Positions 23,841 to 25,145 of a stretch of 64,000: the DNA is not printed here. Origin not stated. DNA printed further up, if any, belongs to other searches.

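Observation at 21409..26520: Tightly coupled four-gene operon of unknown function: helical protein, small helical protein, pseudo-duplicated metallopeptidase, giant TPR protein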

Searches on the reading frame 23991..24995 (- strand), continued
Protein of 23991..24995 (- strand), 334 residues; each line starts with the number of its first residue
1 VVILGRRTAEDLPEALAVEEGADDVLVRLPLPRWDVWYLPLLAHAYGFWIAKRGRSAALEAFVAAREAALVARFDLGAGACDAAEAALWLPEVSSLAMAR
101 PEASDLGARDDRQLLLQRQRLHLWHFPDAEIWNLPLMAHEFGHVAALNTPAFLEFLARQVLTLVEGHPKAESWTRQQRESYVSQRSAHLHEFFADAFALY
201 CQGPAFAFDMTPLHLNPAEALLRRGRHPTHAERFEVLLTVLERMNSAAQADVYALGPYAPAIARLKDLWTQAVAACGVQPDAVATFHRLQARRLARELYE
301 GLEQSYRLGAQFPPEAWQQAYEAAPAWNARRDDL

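Call 44: list_cluster_members(proteins=[P0017, P0023, P0039, P0060, P0061, P0074, P0100, P0116, P0120, P0159])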
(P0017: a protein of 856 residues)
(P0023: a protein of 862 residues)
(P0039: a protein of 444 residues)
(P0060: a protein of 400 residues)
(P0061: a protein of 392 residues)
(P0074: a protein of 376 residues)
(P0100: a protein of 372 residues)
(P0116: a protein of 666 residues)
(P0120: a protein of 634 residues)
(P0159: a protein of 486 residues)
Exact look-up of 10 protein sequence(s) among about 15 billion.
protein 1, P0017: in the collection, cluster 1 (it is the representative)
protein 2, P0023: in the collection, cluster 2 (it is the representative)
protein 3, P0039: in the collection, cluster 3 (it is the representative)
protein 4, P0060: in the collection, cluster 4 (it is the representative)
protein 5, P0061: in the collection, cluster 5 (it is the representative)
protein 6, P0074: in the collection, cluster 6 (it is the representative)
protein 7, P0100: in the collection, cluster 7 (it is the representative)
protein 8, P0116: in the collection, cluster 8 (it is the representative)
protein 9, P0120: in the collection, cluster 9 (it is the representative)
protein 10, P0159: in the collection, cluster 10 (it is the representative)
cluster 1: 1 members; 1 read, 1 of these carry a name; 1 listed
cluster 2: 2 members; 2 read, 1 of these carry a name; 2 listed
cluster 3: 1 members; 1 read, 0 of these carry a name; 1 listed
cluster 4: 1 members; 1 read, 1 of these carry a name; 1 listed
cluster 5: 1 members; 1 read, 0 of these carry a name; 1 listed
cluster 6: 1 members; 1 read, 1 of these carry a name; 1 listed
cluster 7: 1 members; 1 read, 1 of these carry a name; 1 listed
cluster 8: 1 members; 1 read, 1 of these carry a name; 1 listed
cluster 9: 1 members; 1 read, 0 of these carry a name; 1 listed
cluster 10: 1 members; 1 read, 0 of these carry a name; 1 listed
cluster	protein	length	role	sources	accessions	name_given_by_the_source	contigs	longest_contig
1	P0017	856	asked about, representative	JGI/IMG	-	hypothetical protein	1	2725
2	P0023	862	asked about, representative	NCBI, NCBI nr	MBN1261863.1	MAG: hypothetical protein JXB35_14390 [Anaerolineae bacterium] | hypothetical protein [Anaerolineae bacterium]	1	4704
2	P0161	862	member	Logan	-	-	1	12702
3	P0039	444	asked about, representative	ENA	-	-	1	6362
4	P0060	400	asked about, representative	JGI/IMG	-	hypothetical protein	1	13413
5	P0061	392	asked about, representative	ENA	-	-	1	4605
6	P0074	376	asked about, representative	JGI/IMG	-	hypothetical protein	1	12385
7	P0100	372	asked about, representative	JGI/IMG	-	hypothetical protein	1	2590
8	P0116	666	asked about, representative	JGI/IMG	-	hypothetical protein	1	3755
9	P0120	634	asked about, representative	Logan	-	-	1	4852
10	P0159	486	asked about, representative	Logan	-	-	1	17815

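Call 45: fold_search(model_id=the predicted structure, library=pdb)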
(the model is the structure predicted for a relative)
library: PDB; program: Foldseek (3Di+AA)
matches with E <= 10: 166; with E <= 0.001: 0
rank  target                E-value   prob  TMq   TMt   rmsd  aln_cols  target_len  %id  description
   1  7vh0_A                2.3e-01  0.11  0.13  0.15  23.1       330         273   16  MT2-remalteon-Gi complex (released 2022-03-02)
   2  3waj                  4.1e-01  0.13  0.17  0.10  20.7       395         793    9  Crystal structure of the Archaeoglobus fulgidus oligosaccharyltransferase (O29867_ARCFU) complex with Zn and sulfate (released 2013-10-30)
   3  6tq4_A                6.5e-01  0.07  0.12  0.14  23.1       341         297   11  Crystal structure of the Orexin-1 receptor in complex with Compound 16 (released 2020-01-01)
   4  4nee_A                7.7e-01  0.09  0.18  0.18  25.1       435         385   12  crystal structure of AP-2 alpha/simga2 complex bound to HIV-1 Nef (released 2014-01-29)
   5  5mpb_S                9.2e-01  0.06  0.14  0.12  21.8       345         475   12  26S proteasome in presence of AMP-PNP (s3) (released 2017-03-08)
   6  5k3i_A                9.7e-01  0.08  0.16  0.11  19.1       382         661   13  Crystal structure of Acyl-CoA oxidase-1 in Caenorhabditis elegans complexed with FAD and ATP (released 2016-08-24)
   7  5k3i_F                1.0e+00  0.08  0.17  0.12  19.1       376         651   13  Crystal structure of Acyl-CoA oxidase-1 in Caenorhabditis elegans complexed with FAD and ATP (released 2016-08-24)
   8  8j7v_B                1.2e+00  0.07  0.11  0.13  21.5       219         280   10  Cryo-EM structure of hZnT7-Fab complex in zinc-unbound state, determined in heterogeneous conformations- one subunit i (released 2023-09-20)
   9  3wak                  1.4e+00  0.07  0.17  0.10  21.0       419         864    9  Crystal structure of the Archaeoglobus fulgidus oligosaccharyltransferase (O29867_ARCFU) in the apo form (released 2013-10-30)
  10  3mk4_A                1.4e+00  0.05  0.12  0.14  22.3       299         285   14  X-Ray structure of human PEX3 in complex with a PEX19 derived peptide (released 2010-06-30)
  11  3szr                  1.8e+00  0.03  0.11  0.08  27.7       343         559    9  Crystal structure of modified nucleotide-free human MxA (released 2011-10-12)
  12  7nge_B                2.2e+00  0.07  0.17  0.17  15.4       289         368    9  Crystal structure of L-Trp/Indoleamine 2,3-dioxygenagse 1 (hIDO1) complex with the JK-loop refined in the closed confo (released 2021-12-29)
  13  5k3i_C                2.5e+00  0.05  0.17  0.11  18.9       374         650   11  Crystal structure of Acyl-CoA oxidase-1 in Caenorhabditis elegans complexed with FAD and ATP (released 2016-08-24)
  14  7ys6_A                2.5e+00  0.03  0.12  0.15  23.8       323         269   10  Cryo-EM structure of the Serotonin 6 (5-HT6) receptor-DNGs-scFv16 complex (released 2023-03-29)
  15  7ek1                  3.0e+00  0.03  0.14  0.15  28.0       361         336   11  Cryo-EM structure of VCCN1 in detergent (released 2022-04-06)
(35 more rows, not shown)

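Call 46: find_encoding_contigs(protein=P0060, flank=8000, max_places=2)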
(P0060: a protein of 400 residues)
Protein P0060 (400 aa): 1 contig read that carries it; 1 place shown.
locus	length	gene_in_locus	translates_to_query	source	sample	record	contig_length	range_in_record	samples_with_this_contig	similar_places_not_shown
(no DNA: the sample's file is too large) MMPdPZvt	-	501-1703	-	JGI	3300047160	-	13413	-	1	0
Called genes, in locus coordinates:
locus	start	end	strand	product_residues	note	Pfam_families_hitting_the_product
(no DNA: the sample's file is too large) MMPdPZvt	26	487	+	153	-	-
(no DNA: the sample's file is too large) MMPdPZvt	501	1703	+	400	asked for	-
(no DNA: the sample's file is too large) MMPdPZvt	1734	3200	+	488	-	-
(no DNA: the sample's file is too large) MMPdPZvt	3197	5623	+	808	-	PF13424:TPR_12 (faint), PF00515:TPR_1 (faint), PF13432:TPR_16 (weak), PF14559:TPR_19, PF13432:TPR_16, PF23914:TPR_CcmH_CycH, PF14559:TPR_19 (weak), PF13432:TPR_16 (weak), +13 more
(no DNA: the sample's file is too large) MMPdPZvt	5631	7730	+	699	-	PF16334:DUF4964, PF17168:DUF5127, PF16335:GtaA_6_Hairpin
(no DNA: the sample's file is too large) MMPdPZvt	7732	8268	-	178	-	-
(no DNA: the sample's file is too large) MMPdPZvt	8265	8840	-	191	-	PF04542:Sigma70_r2, PF08281:Sigma70_r4_2, PF04545:Sigma70_r4 (weak)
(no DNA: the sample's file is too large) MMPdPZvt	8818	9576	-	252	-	PF01061:ABC2_membrane, PF12679:ABC2_membrane_2, PF12698:ABC2_membrane_3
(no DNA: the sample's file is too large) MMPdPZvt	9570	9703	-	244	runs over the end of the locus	PF00005:ABC_tran, PF13304:AAA_21 (faint)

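Call 47: find_encoding_contigs(protein=P0159, flank=8000, max_places=2)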
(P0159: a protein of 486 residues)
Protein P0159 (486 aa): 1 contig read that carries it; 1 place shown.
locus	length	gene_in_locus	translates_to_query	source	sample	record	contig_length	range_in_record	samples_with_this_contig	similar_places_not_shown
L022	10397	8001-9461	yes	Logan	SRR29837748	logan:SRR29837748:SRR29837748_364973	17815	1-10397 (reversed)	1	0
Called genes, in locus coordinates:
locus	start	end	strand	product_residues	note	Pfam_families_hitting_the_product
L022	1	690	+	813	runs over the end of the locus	PF06527:TniQ, PF00376:MerR (faint), PF12728:HTH_17 (weak)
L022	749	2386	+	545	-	PF06527:TniQ, PF12728:HTH_17 (faint)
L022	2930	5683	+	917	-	PF01590:GAF, PF13185:GAF_2, PF13492:GAF_3 (weak), PF01590:GAF, PF13185:GAF_2, PF13492:GAF_3 (weak), PF13185:GAF_2, PF02518:HATPase_c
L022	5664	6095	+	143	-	PF00072:Response_reg (weak)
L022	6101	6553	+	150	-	-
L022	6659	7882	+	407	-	-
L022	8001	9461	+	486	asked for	-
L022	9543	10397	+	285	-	?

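Call 48: find_encoding_contigs(protein=P0074, flank=8000, max_places=2)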
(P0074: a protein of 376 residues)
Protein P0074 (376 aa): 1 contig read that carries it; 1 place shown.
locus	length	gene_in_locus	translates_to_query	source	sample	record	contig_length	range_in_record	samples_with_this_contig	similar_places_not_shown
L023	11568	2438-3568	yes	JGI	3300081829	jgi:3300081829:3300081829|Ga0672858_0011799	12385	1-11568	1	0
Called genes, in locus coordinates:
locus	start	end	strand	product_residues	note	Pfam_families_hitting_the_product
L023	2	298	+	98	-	?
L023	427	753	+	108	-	-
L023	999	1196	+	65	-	-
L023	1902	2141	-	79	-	-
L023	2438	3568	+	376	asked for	-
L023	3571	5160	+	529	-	-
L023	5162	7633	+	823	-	PF13428:TPR_14 (faint), PF20308:TPR-S (faint), PF13424:TPR_12 (faint), PF00515:TPR_1 (faint), PF07719:TPR_2 (faint), PF12895:ANAPC3 (faint), PF13181:TPR_8 (faint), PF13432:TPR_16 (weak), +14 more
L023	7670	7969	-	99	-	-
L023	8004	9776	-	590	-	PF00082:Peptidase_S8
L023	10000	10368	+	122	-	PF00583:Acetyltransf_1, PF13302:Acetyltransf_3 (weak), PF13508:Acetyltransf_7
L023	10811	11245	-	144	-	-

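Call 50: search_solved_structures(query=A4, max_evalue=10, show_alignments=3)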
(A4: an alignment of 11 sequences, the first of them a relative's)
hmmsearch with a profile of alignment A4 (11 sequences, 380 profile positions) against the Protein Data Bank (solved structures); distinct sequences matched with E-value up to 10: 0.

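Call 52: search_protein_families(library=pfam, alignment_id=A6, max_evalue=10)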
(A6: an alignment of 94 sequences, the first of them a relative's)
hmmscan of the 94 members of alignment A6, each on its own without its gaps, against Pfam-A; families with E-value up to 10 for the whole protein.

A. member 1, P0006 (369 aa): 0 families

B. families by the number of members that match (of 94 scanned): 82 families (the first 25 are shown)
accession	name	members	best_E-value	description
PF07737.17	ATLF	8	9.7e-05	Anthrax toxin lethal factor, N- and C-terminal domain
PF01435.24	Peptidase_M48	4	0.13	Peptidase family M48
PF00435.27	Spectrin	2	0.017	Spectrin repeat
PF01752.23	Peptidase_M9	2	0.028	Collagenase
PF09548.15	Spore_III_AB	2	0.054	Stage III sporulation protein AB (spore_III_AB)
PF04298.18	Zn_peptidase_2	2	0.095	Putative neutral zinc metallopeptidase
PF06114.19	Peptidase_M78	2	0.11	IrrE N-terminal-like domain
PF19916.4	VMAP-M0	2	0.15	vWA-MoxR associated protein middle region 0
PF21046.2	Rad26-like_C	2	0.17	Rad26-like, C-terminal domain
PF04102.17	SlyX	2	2.9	SlyX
PF06625.16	DUF1151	1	0.0019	Protein of unknown function (DUF1151)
PF16826.10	DUF5076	1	0.0047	Domain of unknown function (DUF5076)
PF22230.1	Csx1_CARF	1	0.0086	CRISPR system endoribonuclease Csx1, CARF domain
PF14276.11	DUF4363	1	0.015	Domain of unknown function (DUF4363)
PF03887.19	YfbU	1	0.018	YfbU domain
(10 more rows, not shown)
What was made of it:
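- Recurrent sub-threshold Pfam hits are all to zincin families: ATLF/anthrax LF (8 members, best 9.7e-5), M48, M9, M78 and Zn_peptidase_2 (call 52).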

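Call 53: search_solved_structures(query=A6, max_evalue=10, show_alignments=3)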
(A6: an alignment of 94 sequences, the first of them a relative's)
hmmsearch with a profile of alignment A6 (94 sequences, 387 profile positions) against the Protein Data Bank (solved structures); distinct sequences matched with E-value up to 10: 15.
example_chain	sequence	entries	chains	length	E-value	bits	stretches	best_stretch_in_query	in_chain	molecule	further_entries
2pms_C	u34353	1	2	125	0.088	15.2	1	7-63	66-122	PNEUMOCOCCAL SURFACE PROTEIN A (PSPA)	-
7saf_A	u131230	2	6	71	0.089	15.2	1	19-81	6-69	General control transcription factor GCN4/M protein chimera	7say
1hv5_A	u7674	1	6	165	0.31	13.4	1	155-176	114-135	STROMELYSIN 3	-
9tlp_A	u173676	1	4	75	0.33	13.3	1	3-47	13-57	Sc-apCC-2-BCL-xL-6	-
4zry_B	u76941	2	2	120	0.4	13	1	7-92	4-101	Keratin, type II cytoskeletal 1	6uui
9w9h_A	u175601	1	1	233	0.43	12.9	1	15-102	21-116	Kinesin-like protein KIF3A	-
5j0k_A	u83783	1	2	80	0.8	12.1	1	30-92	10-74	designed protein 2L4HC2_23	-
6egc_A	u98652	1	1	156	0.9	11.9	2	28-92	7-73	SC_2L4HC2_23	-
2ycb_A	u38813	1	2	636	0.92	11.8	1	15-76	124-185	CLEAVAGE AND POLYADENYLATION SPECIFICITY FACTOR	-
8gmh_B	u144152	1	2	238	1.3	11.4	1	3-80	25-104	LXG domain-containing protein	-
3tnu_B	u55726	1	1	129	1.3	11.3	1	4-95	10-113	Keratin, type II cytoskeletal 5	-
2qs7_A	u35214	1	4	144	1.6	11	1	286-334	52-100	Uncharacterized protein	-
9ftd_A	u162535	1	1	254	1.8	10.9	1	10-117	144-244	BmGPI12, BMN1 family, BMN1-9, BmSA1 orthologue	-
1qib_A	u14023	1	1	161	2.5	10.4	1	157-175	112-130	72 kDa type IV collagenase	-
2d3e_A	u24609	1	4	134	6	9.2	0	7-68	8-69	General control protein GCN4 and Tropomyosin 1 alpha chain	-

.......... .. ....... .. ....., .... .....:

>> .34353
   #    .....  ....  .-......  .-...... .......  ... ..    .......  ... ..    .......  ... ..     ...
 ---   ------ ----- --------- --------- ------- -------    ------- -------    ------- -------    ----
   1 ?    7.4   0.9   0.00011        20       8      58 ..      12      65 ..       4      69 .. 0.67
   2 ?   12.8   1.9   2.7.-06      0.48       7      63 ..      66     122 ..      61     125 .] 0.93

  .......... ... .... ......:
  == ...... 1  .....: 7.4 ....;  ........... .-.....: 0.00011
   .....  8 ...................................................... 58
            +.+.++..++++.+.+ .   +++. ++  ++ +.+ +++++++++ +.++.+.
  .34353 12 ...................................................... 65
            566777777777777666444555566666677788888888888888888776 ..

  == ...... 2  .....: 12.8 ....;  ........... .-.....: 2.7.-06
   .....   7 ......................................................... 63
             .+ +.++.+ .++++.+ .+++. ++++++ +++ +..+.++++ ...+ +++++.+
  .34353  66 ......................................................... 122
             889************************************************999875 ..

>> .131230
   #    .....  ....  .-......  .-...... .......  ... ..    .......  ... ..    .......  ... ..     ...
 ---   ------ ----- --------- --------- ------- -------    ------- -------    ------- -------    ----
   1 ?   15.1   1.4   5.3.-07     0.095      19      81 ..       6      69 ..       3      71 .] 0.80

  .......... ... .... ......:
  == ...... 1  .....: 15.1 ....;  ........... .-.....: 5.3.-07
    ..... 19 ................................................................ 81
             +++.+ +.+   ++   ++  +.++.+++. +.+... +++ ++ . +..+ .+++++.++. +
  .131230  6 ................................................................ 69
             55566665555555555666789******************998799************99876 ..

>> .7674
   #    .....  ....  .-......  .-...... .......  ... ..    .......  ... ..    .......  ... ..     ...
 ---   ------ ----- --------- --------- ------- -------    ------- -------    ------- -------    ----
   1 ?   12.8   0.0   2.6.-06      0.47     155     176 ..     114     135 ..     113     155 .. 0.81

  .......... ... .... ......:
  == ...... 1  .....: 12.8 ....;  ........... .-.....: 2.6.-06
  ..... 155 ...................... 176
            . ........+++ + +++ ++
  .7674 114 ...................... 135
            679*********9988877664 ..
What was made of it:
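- On MEROPS M34 / Pfam ATLF (anthrax lethal factor-like): A PDB profile search does not retrieve LF (call 53).
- Closest known: Anthrax lethal factor-type gluzincins. Different: PDB profile searches find only the HEFGH hexapeptide of matrix metalloproteases (call 53).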

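Call 54: search_dna_similar(query=L019:4246-5400:+, collection=plasmids, mode=protein, max_evalue=0.001, max_rows=20)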
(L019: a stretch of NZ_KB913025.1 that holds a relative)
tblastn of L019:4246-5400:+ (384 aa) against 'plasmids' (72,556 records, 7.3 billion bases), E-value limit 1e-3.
Records with a match: 2; places in all: 2; records where one place covers at least 80% of the query: 0.
Best place of each record, by identity: <60% 2.
By first word of the organism name: Spirosoma 1; Rhizobium 1.
By predicted mobility (MOB-suite, as given by PLSDB): non-mobilizable 2.
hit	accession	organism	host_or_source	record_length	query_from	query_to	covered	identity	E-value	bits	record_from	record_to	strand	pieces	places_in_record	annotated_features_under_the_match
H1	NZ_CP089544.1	Spirosoma oryzicola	Single cell,Surface layer of rice grains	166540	196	378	48%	33.0%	1e-5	55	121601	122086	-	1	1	hypothetical protein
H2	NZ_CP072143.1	Rhizobium sp. L51/94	Blueberry,cell culture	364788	73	268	51%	25.4%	5e-4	50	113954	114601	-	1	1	hypothetical protein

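Call 55: search_dna_similar(query=P0006, collection=phages, mode=protein, max_evalue=0.001, max_rows=10)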
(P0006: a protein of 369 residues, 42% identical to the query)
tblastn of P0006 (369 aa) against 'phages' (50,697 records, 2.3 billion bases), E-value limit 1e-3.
No match.

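Call 56: get_annotated_region(hit=H1, flank=8000)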
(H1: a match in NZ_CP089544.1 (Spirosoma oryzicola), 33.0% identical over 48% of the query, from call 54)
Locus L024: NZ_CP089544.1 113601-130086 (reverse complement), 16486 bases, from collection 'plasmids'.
description: Spirosoma oryzicola strain RHs26 plasmid unnamed6, complete sequence
organism: Spirosoma oryzicola (NCBI taxid 2898794)
taxonomy: Bacteria; Bacteroidota; Cytophagia; Cytophagales; Cytophagaceae; Spirosoma; Spirosoma oryzicola
host: -; source: Single cell,Surface layer of rice grains; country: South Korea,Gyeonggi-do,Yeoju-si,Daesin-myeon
typing (MOB-suite, as given by PLSDB): non-mobilizable
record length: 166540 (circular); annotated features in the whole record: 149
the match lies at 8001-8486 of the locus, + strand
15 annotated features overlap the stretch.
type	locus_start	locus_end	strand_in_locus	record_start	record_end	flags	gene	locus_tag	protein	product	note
CDS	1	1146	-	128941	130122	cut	-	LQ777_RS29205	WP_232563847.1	ThiF family adenylyltransferase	-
CDS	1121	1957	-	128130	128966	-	-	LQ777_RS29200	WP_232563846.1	multiubiquitin domain-containing protein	-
CDS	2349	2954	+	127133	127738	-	-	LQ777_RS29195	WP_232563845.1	sigma-70 family RNA polymerase sigma factor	GO:0006352 - DNA-templated transcription initiation [Evidence IEA]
CDS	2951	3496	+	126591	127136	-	-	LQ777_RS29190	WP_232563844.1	hypothetical protein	-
CDS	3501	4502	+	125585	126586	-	-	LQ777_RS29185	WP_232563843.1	PD-(D/E)XK nuclease family protein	-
CDS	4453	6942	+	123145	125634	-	-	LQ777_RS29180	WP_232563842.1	hypothetical protein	-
CDS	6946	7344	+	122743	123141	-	-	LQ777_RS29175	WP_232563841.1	hypothetical protein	-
CDS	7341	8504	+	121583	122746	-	-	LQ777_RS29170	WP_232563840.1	hypothetical protein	-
CDS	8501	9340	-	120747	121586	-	-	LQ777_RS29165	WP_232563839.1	hypothetical protein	-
CDS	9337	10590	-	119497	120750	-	-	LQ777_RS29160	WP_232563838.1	AAA family ATPase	-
CDS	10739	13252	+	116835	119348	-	-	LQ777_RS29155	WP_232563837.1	DEAD/DEAH box helicase family protein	-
CDS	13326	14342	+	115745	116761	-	-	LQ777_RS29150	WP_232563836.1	ParA family protein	-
CDS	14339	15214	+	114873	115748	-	-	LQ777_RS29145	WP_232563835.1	SIR2 family protein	-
CDS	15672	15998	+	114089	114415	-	-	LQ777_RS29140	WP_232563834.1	hypothetical protein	-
CDS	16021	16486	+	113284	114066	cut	-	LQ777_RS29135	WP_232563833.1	recombinase family protein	GO:0006310 - DNA recombination [Evidence IEA]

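Call 57: get_annotated_region(hit=H2, flank=8000)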
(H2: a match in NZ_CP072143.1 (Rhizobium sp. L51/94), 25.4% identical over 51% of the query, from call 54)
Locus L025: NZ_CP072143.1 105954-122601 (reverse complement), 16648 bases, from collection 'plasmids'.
description: Rhizobium sp. L51/94 plasmid unnamed1, complete sequence
organism: Rhizobium sp. L51/94 (NCBI taxid 2819999)
taxonomy: Bacteria; Pseudomonadota; Alphaproteobacteria; Hyphomicrobiales; Rhizobiaceae; Rhizobium; Rhizobium sp. L51/94
host: -; source: Blueberry,cell culture; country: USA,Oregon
typing (MOB-suite, as given by PLSDB): non-mobilizable
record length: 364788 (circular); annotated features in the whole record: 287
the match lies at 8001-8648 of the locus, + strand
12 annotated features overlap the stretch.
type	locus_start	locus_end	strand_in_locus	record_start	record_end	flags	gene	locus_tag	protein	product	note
CDS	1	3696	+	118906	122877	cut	-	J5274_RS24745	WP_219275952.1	hypothetical protein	-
CDS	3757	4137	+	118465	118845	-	-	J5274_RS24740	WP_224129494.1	helix-turn-helix transcriptional regulator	-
CDS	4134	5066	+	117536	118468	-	-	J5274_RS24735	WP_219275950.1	PD-(D/E)XK nuclease family protein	-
CDS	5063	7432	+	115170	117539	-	-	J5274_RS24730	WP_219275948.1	Piwi domain-containing protein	-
CDS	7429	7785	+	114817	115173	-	-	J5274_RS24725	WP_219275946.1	hypothetical protein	-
CDS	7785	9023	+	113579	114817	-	-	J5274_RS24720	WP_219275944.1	hypothetical protein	-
CDS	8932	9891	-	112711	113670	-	-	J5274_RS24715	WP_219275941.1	CBASS cGAMP-activated phospholipase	-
CDS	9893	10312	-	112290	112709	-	-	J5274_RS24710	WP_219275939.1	hypothetical protein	-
CDS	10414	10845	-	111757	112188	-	-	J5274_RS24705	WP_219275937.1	hypothetical protein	-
CDS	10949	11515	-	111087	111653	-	-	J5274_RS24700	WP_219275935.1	hypothetical protein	-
CDS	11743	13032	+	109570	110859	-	-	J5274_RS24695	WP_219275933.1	HEPN/Toprim-associated domain-containing protein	-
CDS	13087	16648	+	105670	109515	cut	-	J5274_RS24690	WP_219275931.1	hypothetical protein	-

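Call 68: find_related_loci(query=A8, collection=metagenome_contigs, flank=9000)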
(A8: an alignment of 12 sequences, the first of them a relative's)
Query A8 (398 aa) in metagenome_contigs; peptide patterns used: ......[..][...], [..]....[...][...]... (x = any residue, [..] = any of these).
600 stretches matched a pattern (row limit reached: there are more); 4 encode a relative of the query (tblastn E <= 1e-3); 4 distinct loci.
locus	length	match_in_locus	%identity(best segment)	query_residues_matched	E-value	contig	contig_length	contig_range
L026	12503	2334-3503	43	4-398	7e-96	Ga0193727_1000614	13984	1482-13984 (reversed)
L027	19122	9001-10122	34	9-396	9e-60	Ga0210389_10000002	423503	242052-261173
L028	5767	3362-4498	35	5-389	1e-59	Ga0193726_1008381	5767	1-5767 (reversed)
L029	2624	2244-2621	31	65-189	1e-13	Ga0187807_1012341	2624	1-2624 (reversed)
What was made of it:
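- Tried and rejected: The 12-sequence alignment returned only 4 loci, because the AHEFGH pattern is shared with unrelated metalloproteases (call 68).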
